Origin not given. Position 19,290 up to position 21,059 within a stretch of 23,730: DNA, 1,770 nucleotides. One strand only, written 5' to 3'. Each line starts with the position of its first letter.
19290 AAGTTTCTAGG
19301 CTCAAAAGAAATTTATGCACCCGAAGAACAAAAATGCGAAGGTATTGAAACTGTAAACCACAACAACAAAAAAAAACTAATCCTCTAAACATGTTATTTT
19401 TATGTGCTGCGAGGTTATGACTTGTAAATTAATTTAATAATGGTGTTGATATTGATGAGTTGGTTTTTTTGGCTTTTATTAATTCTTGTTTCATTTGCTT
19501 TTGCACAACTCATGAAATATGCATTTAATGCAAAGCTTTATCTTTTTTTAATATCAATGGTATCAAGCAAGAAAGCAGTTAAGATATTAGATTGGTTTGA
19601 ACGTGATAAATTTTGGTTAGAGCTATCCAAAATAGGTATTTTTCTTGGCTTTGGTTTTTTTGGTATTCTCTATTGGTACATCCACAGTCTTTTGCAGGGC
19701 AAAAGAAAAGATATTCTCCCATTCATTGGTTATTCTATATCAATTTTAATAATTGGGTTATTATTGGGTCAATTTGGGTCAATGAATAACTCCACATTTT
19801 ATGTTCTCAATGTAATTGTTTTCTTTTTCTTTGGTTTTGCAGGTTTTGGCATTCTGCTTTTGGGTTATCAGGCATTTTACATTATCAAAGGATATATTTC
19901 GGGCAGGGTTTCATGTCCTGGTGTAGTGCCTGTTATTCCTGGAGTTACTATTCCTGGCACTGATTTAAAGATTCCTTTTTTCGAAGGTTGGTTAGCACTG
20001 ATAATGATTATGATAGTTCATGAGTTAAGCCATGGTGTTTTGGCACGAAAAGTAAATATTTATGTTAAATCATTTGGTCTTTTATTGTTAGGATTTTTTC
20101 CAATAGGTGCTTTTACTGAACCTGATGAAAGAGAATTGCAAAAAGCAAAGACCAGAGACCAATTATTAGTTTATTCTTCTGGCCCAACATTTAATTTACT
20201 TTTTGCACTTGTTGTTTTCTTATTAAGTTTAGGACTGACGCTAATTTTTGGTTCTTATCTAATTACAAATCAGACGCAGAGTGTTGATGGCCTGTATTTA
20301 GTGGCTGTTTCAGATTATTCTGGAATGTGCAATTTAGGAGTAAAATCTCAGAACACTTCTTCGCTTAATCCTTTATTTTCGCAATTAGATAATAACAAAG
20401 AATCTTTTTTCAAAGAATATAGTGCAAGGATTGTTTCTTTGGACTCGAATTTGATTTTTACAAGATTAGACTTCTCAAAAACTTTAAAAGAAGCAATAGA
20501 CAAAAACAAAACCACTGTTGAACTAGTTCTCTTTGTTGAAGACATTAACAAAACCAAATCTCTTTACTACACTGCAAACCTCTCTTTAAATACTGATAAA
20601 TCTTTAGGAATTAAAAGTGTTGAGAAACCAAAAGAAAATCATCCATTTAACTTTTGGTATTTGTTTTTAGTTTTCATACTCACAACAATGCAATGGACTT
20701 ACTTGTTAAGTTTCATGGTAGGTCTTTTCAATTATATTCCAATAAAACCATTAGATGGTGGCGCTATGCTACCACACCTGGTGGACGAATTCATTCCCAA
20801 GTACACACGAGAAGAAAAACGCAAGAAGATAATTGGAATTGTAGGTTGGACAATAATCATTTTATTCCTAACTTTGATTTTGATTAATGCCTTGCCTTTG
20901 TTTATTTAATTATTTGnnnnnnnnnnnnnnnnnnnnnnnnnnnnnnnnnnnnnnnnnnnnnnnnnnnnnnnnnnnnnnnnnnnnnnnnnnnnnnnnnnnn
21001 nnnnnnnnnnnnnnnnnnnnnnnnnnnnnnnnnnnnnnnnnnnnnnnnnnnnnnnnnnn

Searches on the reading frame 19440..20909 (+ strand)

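Call 10: search_protein_families(library=pfam, proteins=[window:19440-20909:+], max_evalue=0.001)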
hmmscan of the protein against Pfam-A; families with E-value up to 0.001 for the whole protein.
window:19440-20909:+ (489 aa): 1 family
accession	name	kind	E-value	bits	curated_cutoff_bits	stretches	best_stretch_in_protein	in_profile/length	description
PF02163.28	Peptidase_M50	-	1.1e-27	97.3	27.2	1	185-474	4-219/221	Peptidase family M50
